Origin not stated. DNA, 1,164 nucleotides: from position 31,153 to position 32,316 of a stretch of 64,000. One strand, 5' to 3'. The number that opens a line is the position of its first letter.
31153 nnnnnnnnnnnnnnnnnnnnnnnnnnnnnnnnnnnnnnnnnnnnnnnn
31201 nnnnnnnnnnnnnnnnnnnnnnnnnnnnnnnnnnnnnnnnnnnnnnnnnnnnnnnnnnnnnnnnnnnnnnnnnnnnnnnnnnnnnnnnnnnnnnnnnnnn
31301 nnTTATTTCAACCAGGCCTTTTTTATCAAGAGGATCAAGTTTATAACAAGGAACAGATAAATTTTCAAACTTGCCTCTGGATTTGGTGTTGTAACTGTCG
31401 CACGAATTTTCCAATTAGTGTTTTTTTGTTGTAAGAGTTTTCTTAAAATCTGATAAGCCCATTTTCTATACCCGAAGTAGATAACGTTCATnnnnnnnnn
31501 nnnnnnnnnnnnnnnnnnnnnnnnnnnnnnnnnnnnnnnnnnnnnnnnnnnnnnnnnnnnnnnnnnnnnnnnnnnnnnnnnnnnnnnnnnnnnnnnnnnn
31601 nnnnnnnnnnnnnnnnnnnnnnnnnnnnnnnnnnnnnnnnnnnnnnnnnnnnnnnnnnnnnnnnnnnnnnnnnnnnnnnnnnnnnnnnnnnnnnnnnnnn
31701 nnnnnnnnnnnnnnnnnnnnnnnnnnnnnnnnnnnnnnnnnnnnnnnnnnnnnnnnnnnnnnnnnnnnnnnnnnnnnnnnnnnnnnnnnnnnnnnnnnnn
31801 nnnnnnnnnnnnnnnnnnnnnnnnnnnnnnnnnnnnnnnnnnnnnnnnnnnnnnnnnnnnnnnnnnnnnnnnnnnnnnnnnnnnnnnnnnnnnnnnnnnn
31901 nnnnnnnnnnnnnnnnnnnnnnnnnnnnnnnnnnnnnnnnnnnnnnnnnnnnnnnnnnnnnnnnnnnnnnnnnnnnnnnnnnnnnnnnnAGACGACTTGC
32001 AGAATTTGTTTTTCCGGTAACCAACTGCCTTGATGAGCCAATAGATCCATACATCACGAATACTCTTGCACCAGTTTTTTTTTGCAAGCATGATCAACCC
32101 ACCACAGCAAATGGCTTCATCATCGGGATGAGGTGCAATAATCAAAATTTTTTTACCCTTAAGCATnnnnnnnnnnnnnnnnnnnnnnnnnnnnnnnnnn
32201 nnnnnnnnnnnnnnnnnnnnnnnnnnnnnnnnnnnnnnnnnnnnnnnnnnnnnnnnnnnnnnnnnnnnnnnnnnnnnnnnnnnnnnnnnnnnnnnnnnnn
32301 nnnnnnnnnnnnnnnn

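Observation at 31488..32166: PIG-L/LmbE deacetylase interrupted at an A9 homopolymer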

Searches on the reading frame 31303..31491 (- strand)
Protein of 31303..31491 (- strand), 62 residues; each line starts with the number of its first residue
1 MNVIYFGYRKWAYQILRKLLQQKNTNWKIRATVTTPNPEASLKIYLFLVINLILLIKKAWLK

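Call 5: search_protein_families(library=pfam, proteins=[window:31303-31491:-], max_evalue=0.01)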
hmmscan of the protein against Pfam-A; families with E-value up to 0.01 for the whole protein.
window:31303-31491:- (62 aa): 0 families

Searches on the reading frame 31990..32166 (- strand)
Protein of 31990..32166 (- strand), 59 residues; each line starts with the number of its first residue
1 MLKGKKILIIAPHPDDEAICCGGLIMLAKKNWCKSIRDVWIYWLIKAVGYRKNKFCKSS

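Call 18: list_cluster_members(proteins=[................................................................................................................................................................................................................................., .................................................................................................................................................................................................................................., window:31990-32166:-, P0006, P0001])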
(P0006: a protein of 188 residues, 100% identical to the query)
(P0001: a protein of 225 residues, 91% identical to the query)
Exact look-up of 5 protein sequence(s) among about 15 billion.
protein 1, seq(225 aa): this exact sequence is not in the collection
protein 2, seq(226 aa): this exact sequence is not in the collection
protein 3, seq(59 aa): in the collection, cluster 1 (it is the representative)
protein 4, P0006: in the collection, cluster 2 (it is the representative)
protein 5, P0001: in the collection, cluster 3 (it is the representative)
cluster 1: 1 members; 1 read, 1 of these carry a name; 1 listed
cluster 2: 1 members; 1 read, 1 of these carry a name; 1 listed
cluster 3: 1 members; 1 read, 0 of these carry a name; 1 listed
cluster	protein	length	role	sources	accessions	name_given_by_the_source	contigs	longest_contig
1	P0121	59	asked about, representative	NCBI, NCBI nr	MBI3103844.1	PIG-L family deacetylase [Candidatus Daviesbacteria bacterium]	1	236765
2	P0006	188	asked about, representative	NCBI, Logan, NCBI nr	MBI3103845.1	hypothetical protein HYZ05_02810 [Candidatus Daviesbacteria bacterium] | hypothetical protein [Candidatus Daviesbacteria bacterium]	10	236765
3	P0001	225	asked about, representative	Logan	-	-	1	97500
